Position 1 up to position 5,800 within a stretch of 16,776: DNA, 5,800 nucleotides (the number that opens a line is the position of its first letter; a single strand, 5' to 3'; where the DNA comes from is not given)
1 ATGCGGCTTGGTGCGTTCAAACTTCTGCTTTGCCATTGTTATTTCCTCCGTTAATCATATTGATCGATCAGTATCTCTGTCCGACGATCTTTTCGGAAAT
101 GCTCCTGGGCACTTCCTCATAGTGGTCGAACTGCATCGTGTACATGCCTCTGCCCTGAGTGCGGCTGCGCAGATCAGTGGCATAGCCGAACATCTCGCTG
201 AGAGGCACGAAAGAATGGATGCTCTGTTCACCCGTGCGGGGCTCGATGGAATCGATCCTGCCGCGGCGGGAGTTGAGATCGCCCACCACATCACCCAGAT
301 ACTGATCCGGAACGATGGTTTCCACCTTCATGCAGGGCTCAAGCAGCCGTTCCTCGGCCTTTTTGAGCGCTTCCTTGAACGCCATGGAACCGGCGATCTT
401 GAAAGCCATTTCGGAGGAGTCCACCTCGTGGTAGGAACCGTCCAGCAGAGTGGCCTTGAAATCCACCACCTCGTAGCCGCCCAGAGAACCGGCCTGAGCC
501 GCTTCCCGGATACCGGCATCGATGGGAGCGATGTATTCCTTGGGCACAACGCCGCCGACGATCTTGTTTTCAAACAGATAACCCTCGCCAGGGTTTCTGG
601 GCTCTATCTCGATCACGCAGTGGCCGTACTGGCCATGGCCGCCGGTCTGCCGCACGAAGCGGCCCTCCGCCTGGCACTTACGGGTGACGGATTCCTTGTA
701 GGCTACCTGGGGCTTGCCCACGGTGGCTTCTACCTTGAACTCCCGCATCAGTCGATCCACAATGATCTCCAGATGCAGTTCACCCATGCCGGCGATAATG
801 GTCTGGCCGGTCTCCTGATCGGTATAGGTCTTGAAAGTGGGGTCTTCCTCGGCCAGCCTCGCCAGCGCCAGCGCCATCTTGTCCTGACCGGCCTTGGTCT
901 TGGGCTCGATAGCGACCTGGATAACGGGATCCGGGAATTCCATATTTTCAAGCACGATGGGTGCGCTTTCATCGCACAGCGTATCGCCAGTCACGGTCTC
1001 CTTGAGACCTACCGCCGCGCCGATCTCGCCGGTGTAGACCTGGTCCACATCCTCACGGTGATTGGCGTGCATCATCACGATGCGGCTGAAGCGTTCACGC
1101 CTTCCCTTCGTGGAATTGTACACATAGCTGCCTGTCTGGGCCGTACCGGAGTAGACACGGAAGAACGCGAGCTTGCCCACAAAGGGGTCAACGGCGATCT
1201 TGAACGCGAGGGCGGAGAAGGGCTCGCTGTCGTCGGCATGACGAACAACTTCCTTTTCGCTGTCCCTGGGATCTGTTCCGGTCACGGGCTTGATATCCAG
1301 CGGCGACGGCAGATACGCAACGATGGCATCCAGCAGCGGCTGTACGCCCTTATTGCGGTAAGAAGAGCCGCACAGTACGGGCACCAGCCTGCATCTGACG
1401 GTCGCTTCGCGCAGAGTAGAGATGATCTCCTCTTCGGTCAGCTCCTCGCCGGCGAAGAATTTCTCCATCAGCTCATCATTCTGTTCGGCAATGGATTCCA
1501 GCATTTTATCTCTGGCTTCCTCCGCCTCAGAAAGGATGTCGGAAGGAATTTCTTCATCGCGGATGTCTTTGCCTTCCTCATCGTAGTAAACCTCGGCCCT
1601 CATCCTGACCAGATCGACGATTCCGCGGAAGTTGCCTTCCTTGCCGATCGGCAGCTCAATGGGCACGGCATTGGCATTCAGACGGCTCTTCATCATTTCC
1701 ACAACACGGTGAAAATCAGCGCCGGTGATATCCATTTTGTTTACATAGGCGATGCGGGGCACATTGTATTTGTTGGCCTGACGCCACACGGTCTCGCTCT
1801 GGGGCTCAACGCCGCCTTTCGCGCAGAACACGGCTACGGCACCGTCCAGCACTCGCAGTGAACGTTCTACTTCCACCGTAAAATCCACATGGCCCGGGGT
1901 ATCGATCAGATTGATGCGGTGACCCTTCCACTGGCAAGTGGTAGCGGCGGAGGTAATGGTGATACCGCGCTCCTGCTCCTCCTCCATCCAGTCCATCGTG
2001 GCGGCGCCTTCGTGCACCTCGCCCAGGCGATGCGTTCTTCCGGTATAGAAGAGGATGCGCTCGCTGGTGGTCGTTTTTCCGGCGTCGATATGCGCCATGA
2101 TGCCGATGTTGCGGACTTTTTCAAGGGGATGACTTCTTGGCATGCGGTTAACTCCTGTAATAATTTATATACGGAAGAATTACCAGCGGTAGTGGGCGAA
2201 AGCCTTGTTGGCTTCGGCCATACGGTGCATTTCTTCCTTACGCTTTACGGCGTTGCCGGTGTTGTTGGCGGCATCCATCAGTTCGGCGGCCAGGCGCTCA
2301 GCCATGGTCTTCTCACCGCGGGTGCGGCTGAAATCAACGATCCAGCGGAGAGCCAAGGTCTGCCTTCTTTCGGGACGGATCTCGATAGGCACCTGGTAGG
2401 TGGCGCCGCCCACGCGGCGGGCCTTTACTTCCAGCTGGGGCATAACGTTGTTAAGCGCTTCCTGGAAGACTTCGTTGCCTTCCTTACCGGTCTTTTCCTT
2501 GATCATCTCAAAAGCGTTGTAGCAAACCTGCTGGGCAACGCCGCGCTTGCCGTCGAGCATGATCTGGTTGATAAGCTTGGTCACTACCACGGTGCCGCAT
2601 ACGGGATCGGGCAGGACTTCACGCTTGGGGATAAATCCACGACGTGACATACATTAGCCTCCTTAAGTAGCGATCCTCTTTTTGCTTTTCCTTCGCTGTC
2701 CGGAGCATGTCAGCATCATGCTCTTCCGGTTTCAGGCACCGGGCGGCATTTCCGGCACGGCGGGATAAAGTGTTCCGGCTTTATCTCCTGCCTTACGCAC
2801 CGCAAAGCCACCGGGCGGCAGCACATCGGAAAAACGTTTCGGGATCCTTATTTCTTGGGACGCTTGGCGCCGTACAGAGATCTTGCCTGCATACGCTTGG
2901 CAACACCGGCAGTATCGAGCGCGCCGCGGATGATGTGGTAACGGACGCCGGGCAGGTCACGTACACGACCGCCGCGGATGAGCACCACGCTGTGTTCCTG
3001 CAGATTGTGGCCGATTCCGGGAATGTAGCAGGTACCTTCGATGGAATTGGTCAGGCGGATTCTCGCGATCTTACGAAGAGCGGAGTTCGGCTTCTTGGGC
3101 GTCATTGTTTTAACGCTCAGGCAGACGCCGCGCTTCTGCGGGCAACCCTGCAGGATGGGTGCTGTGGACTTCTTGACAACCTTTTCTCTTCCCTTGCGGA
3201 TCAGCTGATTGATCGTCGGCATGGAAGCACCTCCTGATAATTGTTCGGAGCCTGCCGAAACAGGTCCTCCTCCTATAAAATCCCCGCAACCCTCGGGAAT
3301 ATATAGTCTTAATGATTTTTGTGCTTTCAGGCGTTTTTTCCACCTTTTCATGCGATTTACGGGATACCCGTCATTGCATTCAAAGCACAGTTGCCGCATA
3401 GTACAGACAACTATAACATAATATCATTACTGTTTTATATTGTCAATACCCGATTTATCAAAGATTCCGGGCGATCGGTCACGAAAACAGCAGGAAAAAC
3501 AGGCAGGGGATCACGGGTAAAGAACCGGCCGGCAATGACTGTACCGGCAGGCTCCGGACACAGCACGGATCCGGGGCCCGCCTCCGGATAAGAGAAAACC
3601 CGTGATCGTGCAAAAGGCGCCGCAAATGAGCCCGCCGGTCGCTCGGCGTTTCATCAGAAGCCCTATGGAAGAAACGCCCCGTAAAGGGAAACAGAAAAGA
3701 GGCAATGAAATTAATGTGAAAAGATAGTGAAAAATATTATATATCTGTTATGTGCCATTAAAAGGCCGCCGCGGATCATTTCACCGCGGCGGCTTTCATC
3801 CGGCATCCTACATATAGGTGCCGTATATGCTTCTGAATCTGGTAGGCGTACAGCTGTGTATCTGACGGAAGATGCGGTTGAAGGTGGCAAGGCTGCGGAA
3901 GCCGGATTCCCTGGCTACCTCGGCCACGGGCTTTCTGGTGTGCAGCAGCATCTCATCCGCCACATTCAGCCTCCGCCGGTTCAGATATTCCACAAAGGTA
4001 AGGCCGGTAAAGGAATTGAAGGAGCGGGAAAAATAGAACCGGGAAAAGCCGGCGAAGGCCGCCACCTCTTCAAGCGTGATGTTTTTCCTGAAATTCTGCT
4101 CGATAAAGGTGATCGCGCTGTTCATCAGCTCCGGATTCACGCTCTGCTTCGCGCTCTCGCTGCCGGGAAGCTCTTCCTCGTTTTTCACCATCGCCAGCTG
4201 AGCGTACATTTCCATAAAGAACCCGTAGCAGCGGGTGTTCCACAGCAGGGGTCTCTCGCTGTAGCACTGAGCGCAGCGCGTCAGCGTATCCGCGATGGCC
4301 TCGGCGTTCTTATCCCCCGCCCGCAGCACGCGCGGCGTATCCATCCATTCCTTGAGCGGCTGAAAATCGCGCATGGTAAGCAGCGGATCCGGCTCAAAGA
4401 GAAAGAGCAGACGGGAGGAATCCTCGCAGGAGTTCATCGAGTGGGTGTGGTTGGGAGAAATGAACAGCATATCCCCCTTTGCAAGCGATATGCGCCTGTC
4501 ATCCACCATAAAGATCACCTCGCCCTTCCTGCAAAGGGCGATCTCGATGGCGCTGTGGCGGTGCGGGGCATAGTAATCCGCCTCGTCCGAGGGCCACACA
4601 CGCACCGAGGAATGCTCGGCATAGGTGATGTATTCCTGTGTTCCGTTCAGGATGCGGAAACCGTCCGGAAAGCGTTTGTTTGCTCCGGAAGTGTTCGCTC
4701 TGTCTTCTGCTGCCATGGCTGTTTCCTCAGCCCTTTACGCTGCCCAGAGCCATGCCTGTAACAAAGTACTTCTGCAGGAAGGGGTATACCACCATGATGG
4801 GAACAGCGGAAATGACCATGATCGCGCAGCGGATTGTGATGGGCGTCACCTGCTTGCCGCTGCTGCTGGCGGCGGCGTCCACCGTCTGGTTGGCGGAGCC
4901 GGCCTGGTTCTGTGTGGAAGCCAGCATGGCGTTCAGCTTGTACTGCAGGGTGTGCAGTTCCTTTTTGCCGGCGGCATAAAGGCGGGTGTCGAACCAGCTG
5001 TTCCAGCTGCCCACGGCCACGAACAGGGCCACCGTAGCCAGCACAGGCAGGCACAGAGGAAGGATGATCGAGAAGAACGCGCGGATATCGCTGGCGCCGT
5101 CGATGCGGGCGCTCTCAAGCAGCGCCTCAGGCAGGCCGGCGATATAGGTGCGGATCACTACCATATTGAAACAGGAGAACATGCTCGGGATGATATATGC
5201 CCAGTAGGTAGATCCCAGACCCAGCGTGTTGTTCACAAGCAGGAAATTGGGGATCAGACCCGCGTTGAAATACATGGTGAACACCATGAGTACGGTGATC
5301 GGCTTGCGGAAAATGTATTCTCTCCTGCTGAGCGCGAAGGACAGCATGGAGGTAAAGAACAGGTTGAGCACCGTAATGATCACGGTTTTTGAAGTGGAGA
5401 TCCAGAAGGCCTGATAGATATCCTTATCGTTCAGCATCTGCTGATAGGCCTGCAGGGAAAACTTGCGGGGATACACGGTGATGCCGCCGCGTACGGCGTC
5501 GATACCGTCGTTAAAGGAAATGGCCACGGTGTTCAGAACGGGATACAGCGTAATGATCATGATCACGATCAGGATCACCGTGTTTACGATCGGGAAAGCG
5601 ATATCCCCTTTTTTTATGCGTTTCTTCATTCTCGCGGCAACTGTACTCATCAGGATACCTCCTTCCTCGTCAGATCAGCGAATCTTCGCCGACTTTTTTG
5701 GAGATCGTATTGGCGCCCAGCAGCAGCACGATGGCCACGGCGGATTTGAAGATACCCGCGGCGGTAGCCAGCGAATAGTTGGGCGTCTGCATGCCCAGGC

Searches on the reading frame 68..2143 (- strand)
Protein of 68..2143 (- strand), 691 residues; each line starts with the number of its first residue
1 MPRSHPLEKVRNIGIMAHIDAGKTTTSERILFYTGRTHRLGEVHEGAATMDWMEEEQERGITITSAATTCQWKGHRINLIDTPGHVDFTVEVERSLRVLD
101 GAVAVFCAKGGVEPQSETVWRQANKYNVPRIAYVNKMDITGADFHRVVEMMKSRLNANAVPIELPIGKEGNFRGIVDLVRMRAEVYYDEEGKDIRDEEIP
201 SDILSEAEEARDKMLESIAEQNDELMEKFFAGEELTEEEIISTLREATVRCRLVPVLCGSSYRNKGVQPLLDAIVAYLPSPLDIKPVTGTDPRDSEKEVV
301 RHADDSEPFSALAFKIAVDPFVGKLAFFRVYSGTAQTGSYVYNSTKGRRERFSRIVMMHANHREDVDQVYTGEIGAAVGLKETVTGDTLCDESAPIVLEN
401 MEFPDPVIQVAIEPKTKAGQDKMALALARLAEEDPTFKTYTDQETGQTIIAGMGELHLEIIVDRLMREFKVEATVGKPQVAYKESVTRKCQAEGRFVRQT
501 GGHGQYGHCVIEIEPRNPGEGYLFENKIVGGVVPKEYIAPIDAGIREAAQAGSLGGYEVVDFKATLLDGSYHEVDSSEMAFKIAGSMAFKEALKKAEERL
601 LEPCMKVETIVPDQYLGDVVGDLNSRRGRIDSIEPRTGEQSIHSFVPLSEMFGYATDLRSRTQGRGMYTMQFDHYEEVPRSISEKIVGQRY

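Call 37: search_protein_families(library=pfam, proteins=[window:68-2143:-], max_evalue=0.001)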
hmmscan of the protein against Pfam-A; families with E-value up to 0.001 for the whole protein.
window:68-2143:- (691 aa): 7 families
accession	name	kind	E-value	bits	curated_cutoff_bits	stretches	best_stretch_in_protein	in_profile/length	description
PF00009.33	GTP_EFTU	-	3.4e-66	222.9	26.5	1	9-280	2-188/188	Elongation factor Tu GTP binding domain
PF03764.24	EFG_IV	-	1.1e-45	154.7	24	1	478-597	1-121/121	Elongation factor G, domain IV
PF14492.12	EFG_III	-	5.3e-33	113.4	27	1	403-477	1-75/75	Elongation Factor G, domain III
PF00679.30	EFG_C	-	1.7e-29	102.1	27.9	1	599-685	1-88/89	Elongation factor G C-terminus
PF22042.2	EF-G_D2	-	2.3e-18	66.5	27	1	308-391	1-83/84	Elongation factor G domain 2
PF03144.31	GTP_EFTU_D2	-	3.1e-16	60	30.3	1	323-390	1-73/73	Elongation factor Tu domain 2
PF16658.11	RF3_C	-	7.6e-06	26.2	40.1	1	412-489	15-92/132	Class II release factor RF3, C-terminal domain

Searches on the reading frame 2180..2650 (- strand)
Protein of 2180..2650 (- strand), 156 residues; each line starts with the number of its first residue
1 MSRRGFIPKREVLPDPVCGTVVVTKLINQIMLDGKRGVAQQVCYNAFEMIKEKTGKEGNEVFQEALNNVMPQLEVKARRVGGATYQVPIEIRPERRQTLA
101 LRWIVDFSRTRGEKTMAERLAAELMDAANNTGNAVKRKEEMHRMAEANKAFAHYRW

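Call 37: search_protein_families(library=pfam, proteins=[window:2180-2650:-], max_evalue=0.001)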
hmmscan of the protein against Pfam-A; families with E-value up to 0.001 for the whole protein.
window:2180-2650:- (156 aa): 1 family
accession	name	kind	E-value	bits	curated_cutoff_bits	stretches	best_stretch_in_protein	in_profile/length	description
PF00177.27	Ribosomal_S7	-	5.2e-66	221.2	24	1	3-149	2-148/148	Ribosomal protein S7p/S5e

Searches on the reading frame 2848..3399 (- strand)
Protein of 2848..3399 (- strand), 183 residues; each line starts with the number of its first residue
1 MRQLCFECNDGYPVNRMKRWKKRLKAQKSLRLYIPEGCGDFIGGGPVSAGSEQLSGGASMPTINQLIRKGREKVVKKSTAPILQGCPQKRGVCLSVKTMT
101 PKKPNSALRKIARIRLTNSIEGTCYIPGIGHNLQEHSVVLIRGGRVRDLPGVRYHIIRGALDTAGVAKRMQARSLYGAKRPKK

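Call 37: search_protein_families(library=pfam, proteins=[window:2848-3399:-], max_evalue=0.001)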
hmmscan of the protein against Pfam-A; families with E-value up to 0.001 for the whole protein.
window:2848-3399:- (183 aa): 1 family
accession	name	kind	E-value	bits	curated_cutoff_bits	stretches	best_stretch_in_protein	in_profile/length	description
PF00164.32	Ribosom_S12_S23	-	4.9e-35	120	22.3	1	77-182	2-109/110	Ribosomal protein S12/S23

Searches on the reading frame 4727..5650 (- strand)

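Call 37: search_protein_families(library=pfam, proteins=[window:4727-5650:-], max_evalue=0.001)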
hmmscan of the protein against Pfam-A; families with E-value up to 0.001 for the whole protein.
window:4727-5650:- (307 aa): 1 family
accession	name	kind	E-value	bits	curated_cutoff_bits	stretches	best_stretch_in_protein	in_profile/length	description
PF00528.27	BPD_transp_1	-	3.2e-09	37.2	26.4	1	115-299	17-181/184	Binding-protein-dependent transport system inner membrane component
